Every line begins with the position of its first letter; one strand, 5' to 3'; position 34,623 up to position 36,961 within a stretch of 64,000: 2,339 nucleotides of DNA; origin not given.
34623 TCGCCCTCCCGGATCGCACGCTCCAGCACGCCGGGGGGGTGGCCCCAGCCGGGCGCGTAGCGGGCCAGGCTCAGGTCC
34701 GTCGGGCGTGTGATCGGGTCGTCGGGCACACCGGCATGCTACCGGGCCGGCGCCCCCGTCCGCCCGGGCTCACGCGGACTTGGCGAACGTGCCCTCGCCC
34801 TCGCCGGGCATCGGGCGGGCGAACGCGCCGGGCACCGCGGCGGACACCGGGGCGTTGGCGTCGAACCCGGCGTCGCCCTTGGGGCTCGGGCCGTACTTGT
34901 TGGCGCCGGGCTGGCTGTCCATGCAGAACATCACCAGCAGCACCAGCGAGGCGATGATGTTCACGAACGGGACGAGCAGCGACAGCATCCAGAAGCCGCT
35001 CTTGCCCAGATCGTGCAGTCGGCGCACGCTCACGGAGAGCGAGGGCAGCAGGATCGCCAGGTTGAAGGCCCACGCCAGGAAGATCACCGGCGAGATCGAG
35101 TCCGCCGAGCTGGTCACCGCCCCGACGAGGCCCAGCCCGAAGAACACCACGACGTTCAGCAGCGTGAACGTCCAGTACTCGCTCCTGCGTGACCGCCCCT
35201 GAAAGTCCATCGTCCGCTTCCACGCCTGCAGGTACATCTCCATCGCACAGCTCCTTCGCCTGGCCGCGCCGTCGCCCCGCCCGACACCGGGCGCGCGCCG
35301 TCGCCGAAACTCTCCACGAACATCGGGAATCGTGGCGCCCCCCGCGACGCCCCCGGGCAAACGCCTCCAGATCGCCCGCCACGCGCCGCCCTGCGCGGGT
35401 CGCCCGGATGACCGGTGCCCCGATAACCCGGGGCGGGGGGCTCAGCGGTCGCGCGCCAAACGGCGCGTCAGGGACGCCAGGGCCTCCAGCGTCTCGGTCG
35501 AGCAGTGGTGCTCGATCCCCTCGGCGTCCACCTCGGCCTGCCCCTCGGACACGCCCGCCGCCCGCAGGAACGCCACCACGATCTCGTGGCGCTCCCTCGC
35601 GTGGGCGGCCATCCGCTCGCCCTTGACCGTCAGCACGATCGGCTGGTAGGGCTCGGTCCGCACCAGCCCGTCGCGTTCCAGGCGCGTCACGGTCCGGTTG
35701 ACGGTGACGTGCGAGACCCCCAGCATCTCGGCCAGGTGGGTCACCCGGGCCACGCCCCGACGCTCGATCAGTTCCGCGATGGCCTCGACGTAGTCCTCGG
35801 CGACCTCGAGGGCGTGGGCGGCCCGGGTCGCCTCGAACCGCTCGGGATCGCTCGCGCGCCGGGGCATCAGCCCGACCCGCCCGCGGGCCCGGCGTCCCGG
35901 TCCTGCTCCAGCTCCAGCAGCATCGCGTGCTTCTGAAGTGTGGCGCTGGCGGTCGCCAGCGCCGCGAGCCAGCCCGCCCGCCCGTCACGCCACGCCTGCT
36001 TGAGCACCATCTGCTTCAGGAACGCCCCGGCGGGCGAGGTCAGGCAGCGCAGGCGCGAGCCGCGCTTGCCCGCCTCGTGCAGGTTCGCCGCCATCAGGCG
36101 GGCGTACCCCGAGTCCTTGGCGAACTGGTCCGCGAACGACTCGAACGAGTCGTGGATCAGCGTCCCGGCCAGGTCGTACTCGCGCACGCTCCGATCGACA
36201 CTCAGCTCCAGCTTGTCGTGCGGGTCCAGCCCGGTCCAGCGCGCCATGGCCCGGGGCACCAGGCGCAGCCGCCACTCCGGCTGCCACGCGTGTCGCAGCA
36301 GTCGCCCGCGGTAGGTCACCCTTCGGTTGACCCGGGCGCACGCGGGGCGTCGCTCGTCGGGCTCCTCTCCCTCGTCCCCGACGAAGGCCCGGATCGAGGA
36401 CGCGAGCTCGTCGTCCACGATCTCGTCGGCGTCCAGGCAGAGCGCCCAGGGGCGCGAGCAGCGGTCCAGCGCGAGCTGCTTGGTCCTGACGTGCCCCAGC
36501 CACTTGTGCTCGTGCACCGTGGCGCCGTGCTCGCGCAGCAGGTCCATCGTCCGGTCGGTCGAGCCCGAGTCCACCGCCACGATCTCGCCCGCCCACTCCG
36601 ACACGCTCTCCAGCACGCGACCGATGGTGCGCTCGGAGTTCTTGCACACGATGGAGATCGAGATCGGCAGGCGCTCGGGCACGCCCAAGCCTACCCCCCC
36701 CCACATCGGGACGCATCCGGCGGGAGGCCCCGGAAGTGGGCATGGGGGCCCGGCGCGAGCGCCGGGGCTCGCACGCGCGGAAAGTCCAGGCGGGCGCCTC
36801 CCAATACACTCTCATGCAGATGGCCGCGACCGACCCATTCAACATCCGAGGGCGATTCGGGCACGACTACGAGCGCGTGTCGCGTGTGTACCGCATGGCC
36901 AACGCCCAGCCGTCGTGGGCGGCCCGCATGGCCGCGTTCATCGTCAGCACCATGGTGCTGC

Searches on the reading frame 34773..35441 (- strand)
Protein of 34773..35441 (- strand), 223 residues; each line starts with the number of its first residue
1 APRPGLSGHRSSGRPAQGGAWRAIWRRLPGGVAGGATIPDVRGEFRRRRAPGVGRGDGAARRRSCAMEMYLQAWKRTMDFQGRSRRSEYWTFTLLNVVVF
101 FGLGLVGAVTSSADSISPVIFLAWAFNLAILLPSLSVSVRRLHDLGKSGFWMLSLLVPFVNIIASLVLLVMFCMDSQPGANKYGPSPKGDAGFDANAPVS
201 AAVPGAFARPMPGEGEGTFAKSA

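Call 37: search_protein_families(library=pfam, max_evalue=0.001, proteins=[window:34773-35441:-])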
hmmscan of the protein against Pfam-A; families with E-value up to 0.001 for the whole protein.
window:34773-35441:- (223 aa): 1 family
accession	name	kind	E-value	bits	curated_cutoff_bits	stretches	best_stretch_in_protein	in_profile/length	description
PF05656.20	DUF805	-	1.1e-30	106.8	25.7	1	78-185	2-111/111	Protein of unknown function (DUF805)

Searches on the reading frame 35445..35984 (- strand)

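Call 62: search_protein_families(library=ncbifam, max_evalue=0.001, proteins=[window:35445-35984:-])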
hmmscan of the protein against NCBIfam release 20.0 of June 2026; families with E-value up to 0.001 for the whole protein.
window:35445-35984:- (180 aa): 7 families
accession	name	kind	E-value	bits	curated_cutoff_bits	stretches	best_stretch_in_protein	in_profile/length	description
NF008273.0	PRK11050.1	equivalog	8.2e-49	165.3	153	1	39-176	15-152/156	manganese-binding transcriptional regulator MntR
NF003025.0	PRK03902.1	equivalog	9.8e-28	96.9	138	1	62-176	6-120/142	transcriptional regulator MntR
NF053665.1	TransRegDtxRActin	equivalog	1.6e-09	37.5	290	1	60-169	6-116/233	iron-dependent transcriptional repressor DtxR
NF047407.1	TransRegMntRTherm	equivalog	1.1e-07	31.7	350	1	60-167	8-122/227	manganese-dependent transcriptional regulator MntR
TIGR01884.1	cas_HTH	subfamily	3.1e-06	26.7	60.2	1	42-111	123-189/202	CRISPR-associated CARF protein Csa3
NF040890.1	trans_reg_YgbI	equivalog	5.1e-06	26.2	400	1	67-108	8-49/253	DNA-binding transcriptional repressor YgbI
NF040755.1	AgaR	equivalog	0.00026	20.2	260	1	67-108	9-50/256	transcriptional repressor AgaR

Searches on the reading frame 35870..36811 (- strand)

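Call 37: search_protein_families(library=pfam, max_evalue=0.001, proteins=[window:35870-36811:-])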
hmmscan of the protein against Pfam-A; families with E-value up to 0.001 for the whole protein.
window:35870-36811:- (314 aa): 2 families
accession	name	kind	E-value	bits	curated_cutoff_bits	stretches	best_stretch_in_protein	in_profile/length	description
PF00535.33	Glycos_transf_2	-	1.6e-11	44.9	23.3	1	51-139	1-98/168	Glycosyl transferase family 2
PF13704.12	Glyco_tranf_2_4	-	0.00066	20.6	27.5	0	57-136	1-88/98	Glycosyl transferase family 2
